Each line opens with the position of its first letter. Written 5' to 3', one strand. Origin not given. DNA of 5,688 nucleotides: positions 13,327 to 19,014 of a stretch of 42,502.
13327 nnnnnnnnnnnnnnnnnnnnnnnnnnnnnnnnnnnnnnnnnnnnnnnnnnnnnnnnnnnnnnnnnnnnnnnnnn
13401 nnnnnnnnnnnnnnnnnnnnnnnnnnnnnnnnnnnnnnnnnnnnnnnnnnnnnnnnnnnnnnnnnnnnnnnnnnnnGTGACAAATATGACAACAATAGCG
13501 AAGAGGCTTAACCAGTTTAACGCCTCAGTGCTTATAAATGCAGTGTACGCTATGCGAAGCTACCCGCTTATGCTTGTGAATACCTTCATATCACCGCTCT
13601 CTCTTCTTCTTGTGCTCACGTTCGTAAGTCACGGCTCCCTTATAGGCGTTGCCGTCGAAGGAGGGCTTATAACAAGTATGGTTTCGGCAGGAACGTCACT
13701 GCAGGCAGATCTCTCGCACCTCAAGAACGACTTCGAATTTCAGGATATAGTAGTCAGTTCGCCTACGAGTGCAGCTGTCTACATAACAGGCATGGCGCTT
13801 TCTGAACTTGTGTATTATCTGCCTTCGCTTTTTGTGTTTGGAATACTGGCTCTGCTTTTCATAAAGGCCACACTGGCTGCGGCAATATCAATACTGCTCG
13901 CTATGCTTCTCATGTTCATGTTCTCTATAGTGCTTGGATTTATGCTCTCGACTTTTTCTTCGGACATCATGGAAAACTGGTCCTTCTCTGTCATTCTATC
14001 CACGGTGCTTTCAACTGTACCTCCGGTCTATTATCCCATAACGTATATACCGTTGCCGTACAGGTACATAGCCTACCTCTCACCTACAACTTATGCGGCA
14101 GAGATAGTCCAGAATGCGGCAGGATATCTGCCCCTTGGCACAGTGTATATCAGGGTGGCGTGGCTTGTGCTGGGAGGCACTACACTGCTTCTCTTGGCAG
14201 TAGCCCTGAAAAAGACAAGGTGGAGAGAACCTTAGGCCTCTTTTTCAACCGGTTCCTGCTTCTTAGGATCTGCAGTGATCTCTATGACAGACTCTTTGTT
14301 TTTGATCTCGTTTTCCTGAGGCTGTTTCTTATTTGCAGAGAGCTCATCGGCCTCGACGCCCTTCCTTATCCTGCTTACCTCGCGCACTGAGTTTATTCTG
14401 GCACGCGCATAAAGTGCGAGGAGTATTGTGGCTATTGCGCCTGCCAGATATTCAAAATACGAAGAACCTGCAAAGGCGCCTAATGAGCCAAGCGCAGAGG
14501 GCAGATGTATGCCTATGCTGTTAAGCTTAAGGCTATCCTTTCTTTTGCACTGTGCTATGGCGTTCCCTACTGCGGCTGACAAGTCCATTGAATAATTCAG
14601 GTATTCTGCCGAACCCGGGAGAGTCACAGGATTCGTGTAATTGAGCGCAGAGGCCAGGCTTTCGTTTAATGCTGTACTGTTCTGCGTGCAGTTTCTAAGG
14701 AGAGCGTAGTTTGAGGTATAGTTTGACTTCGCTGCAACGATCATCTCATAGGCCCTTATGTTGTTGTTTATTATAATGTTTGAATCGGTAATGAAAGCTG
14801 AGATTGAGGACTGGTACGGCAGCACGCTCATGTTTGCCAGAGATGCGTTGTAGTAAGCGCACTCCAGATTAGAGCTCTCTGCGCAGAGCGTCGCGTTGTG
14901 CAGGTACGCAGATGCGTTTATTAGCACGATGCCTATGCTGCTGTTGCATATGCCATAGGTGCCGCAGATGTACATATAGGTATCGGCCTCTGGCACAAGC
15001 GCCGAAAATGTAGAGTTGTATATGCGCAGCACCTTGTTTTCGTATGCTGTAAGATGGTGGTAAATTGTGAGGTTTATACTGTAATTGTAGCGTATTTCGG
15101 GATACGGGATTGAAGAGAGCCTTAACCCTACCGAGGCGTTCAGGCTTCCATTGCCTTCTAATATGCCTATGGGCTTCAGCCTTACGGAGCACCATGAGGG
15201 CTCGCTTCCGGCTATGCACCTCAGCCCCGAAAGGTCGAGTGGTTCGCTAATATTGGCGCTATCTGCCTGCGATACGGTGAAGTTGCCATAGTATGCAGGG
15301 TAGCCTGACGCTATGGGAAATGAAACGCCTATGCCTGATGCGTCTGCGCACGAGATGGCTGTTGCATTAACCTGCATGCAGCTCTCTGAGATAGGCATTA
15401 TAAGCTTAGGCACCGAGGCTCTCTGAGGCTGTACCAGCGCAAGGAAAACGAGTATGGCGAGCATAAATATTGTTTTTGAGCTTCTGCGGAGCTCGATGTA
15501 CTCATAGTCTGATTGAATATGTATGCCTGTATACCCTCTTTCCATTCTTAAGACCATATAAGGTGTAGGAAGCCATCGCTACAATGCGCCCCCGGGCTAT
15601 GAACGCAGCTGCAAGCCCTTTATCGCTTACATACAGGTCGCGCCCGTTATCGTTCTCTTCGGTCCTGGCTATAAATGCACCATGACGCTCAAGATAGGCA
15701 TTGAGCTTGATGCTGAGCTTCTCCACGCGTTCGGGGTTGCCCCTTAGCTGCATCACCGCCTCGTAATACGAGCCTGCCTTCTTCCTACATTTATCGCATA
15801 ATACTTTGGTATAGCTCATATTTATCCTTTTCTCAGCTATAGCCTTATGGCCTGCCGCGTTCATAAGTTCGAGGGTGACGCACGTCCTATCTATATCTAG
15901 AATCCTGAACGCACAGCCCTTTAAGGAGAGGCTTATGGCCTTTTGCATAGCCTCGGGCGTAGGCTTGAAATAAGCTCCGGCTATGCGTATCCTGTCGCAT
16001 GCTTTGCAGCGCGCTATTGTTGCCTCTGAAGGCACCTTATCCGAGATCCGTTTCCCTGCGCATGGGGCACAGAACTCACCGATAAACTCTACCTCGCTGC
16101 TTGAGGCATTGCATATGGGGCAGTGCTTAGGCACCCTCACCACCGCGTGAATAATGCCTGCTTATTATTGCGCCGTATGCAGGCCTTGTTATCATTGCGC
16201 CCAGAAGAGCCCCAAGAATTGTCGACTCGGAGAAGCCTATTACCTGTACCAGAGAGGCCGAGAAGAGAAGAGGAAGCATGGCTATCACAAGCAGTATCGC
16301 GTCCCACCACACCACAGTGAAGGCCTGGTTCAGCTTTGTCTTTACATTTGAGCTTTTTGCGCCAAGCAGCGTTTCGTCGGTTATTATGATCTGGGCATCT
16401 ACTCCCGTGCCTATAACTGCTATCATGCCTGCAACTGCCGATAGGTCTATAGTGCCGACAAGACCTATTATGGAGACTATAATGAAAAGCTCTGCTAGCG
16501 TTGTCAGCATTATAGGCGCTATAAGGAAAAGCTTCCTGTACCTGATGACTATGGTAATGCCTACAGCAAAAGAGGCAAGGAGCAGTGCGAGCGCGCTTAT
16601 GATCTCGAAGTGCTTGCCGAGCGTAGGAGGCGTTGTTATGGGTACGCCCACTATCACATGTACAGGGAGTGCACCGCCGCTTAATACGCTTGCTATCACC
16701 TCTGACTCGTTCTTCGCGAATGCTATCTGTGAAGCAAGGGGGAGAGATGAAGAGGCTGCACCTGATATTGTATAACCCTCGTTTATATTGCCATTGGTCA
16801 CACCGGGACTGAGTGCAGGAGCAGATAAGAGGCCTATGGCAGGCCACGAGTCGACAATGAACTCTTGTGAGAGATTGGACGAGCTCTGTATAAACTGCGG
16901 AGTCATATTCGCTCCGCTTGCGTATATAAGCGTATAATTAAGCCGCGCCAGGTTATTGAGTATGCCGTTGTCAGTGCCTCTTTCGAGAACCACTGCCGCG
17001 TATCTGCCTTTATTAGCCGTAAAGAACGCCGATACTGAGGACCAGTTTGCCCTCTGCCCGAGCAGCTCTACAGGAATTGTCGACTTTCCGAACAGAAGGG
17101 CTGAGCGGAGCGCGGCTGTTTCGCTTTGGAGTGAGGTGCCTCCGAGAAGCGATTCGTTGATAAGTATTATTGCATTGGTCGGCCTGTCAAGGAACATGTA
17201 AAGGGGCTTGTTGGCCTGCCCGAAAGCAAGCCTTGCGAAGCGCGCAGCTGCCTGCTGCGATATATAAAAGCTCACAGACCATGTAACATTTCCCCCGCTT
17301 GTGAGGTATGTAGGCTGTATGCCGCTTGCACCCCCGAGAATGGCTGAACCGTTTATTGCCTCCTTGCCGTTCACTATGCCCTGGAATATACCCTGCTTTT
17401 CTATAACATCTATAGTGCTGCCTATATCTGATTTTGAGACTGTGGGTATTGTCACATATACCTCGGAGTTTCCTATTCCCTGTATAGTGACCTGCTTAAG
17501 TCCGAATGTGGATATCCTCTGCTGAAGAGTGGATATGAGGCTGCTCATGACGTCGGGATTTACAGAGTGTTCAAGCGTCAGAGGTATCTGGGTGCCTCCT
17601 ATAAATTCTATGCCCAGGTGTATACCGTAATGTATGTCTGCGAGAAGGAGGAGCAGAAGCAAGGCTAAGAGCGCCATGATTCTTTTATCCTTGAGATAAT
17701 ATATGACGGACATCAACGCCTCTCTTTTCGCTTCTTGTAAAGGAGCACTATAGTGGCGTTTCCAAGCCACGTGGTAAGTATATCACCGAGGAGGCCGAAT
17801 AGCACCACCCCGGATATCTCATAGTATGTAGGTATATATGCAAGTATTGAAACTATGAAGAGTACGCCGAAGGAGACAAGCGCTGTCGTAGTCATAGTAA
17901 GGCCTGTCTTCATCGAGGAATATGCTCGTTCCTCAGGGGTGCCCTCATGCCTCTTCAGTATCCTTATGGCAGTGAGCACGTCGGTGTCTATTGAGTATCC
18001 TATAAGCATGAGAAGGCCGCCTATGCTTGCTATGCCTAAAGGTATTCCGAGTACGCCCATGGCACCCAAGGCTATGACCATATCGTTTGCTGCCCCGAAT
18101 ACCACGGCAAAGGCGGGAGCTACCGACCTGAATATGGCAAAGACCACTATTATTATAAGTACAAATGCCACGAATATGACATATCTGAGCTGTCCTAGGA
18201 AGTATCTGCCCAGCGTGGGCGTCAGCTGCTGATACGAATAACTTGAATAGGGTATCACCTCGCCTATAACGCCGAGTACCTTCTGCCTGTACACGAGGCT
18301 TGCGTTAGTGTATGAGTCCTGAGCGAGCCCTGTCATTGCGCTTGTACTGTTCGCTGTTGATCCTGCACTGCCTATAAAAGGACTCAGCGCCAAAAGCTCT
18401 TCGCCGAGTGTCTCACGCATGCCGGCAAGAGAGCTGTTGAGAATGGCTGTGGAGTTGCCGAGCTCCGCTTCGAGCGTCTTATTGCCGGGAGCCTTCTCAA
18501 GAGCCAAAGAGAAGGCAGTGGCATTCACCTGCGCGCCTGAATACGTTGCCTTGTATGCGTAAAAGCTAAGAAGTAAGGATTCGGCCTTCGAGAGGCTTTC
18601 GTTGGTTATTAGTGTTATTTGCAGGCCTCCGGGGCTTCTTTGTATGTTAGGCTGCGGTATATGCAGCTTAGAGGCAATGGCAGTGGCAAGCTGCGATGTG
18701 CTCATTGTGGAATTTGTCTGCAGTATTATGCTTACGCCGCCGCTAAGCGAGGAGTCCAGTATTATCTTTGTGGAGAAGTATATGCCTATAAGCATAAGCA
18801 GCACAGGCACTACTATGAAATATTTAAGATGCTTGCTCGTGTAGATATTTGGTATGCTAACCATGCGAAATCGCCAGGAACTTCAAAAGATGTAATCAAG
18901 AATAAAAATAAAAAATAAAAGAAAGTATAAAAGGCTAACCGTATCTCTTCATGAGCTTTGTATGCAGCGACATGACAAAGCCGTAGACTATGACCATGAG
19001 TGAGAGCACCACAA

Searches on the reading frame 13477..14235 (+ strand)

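Call 9: search_protein_families(library=pfam, proteins=[window:13477-14235:+], max_evalue=0.001)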
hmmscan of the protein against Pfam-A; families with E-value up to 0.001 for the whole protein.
window:13477-14235:+ (252 aa): 2 families
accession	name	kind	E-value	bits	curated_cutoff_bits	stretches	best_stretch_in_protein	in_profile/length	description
PF01061.29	ABC2_membrane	-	2.9e-11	43.8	26.9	1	25-213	14-208/211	ABC-2 type transporter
PF12698.13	ABC2_membrane_3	-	2e-06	27.6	31.6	1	91-242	195-346/347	ABC-2 family transporter protein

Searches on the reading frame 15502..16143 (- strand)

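Call 9: search_protein_families(library=pfam, proteins=[window:15502-16143:-], max_evalue=0.001)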
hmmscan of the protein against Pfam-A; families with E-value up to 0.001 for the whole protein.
window:15502-16143:- (213 aa): 1 family
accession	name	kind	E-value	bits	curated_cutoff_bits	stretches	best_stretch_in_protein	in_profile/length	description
PF04981.18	NMD3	-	1.2e-21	77.8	24.9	1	8-213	1-243/243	NMD3 family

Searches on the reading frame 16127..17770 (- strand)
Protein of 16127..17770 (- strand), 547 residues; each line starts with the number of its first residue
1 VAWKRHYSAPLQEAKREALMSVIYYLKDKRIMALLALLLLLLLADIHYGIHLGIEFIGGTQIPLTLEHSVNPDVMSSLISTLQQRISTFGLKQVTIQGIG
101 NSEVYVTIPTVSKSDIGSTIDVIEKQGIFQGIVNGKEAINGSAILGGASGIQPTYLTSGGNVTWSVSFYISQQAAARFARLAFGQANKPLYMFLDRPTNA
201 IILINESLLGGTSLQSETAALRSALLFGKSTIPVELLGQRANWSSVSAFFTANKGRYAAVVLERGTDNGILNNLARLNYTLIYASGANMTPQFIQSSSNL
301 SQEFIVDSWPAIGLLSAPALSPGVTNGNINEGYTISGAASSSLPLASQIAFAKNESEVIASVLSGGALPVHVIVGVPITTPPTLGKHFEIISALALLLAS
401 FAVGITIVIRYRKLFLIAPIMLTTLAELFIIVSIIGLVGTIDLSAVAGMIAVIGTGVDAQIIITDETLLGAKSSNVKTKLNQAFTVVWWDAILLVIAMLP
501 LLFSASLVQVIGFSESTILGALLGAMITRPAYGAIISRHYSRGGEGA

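Call 9: search_protein_families(library=pfam, proteins=[window:16127-17770:-], max_evalue=0.001)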
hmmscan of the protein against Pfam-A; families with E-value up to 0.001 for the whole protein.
window:16127-17770:- (547 aa): 1 family
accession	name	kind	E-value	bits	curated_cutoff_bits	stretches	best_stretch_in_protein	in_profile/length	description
PF02355.23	SecD_SecF_C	-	3.8e-06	26.9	20.5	1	382-494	23-138/189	Protein export membrane protein SecD/SecF, C-terminal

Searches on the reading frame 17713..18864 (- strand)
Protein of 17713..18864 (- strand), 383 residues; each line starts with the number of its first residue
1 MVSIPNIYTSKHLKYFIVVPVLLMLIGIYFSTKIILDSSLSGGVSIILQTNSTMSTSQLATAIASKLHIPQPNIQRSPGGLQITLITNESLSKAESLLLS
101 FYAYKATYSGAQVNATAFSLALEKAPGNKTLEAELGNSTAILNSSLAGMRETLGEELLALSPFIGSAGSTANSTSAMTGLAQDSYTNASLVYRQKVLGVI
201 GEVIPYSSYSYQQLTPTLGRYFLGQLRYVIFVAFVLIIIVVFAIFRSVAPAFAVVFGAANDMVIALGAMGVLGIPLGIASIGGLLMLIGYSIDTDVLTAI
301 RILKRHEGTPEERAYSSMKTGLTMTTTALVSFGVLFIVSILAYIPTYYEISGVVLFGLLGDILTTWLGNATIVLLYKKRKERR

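Call 9: search_protein_families(library=pfam, proteins=[window:17713-18864:-], max_evalue=0.001)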
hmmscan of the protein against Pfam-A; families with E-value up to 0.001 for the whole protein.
window:17713-18864:- (383 aa): 2 families
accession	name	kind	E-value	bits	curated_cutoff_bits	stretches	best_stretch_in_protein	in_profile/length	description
PF02355.23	SecD_SecF_C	-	4.4e-24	85.4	20.5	1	207-378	14-188/189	Protein export membrane protein SecD/SecF, C-terminal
PF00873.25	ACR_tran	-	0.00046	18.4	28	1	224-316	862-957/1021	AcrB/AcrD/AcrF family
